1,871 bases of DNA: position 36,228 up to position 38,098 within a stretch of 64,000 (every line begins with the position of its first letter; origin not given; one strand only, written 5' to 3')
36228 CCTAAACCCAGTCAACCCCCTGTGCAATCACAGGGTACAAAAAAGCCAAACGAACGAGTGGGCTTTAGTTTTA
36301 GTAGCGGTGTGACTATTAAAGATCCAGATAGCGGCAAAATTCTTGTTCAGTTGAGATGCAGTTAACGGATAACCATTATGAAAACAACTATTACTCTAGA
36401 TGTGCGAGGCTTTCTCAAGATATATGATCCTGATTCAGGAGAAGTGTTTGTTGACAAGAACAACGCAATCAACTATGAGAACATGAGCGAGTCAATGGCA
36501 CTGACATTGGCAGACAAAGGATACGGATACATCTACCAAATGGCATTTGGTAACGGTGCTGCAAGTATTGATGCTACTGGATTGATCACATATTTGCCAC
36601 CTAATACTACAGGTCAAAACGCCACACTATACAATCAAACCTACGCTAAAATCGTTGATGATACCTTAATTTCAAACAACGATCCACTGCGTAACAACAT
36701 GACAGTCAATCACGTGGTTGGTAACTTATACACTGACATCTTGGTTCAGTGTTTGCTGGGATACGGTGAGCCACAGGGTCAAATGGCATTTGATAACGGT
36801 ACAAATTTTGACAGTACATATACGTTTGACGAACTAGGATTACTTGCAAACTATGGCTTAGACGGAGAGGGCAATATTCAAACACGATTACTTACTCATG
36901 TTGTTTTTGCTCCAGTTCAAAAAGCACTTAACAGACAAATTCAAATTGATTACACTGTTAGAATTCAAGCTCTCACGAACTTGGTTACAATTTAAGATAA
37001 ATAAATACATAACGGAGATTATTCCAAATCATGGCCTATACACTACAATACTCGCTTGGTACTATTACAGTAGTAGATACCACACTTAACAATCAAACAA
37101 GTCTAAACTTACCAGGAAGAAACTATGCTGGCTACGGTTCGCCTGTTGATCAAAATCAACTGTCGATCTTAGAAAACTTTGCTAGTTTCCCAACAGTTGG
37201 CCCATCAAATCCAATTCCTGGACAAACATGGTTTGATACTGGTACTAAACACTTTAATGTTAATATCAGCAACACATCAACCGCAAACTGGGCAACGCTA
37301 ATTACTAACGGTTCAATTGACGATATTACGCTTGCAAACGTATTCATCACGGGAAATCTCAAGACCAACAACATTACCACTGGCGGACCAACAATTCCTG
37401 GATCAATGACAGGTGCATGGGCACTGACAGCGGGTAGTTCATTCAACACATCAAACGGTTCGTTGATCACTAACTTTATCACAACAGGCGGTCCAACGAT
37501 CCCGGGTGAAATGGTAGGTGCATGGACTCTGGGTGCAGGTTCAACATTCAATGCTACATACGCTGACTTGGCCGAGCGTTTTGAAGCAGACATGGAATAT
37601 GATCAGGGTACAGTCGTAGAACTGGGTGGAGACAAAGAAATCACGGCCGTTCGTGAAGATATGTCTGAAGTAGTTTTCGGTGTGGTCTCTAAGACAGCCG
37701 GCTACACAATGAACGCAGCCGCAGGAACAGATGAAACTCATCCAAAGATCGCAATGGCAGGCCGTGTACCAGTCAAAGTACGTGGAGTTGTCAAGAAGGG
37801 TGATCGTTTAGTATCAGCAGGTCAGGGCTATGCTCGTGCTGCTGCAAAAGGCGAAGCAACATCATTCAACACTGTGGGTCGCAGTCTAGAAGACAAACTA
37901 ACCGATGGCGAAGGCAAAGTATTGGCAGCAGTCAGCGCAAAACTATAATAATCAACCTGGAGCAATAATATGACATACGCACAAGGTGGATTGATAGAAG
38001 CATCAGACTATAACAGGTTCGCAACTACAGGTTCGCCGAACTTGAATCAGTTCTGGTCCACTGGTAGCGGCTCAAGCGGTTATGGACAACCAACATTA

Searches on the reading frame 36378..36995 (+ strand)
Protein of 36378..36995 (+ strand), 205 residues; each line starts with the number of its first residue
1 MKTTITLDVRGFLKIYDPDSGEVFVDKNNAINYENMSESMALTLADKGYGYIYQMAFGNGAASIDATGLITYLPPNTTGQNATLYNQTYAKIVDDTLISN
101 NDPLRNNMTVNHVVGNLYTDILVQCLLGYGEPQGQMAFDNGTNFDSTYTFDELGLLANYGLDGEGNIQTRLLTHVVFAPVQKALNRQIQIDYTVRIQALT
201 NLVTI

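Call 8: search_protein_families(library=phrogs, proteins=[window:36378-36995:+])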
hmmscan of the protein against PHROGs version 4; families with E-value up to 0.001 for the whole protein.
window:36378-36995:+ (205 aa): 1 family
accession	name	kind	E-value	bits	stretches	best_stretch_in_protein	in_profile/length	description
phrog_11259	-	unknown function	1.3e-61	209.5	1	7-197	12-207/383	-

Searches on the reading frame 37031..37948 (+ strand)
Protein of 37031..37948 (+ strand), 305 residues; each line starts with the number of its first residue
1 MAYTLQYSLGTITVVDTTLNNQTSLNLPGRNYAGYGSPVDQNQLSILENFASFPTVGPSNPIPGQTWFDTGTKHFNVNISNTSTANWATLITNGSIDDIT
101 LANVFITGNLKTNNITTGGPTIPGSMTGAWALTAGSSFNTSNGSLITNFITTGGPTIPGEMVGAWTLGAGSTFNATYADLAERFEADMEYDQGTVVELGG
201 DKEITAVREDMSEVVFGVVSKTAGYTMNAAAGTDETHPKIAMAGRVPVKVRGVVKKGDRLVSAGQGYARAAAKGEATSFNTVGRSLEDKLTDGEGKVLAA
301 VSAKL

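Call 8: search_protein_families(library=phrogs, proteins=[window:37031-37948:+])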
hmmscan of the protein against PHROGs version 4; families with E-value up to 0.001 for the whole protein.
window:37031-37948:+ (305 aa): 4 families
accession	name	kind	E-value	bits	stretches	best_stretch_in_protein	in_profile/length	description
phrog_6427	-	unknown function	2.3e-14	53.8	1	171-290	544-658/675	-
phrog_22593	-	unknown function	2.9e-11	44.1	1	170-275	274-375/400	-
phrog_14394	-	head and packaging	1.2e-05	25.6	1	20-106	31-119/366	virion structural protein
phrog_673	-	head and packaging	0.00087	20.3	0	191-291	31-118/260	head scaffolding protein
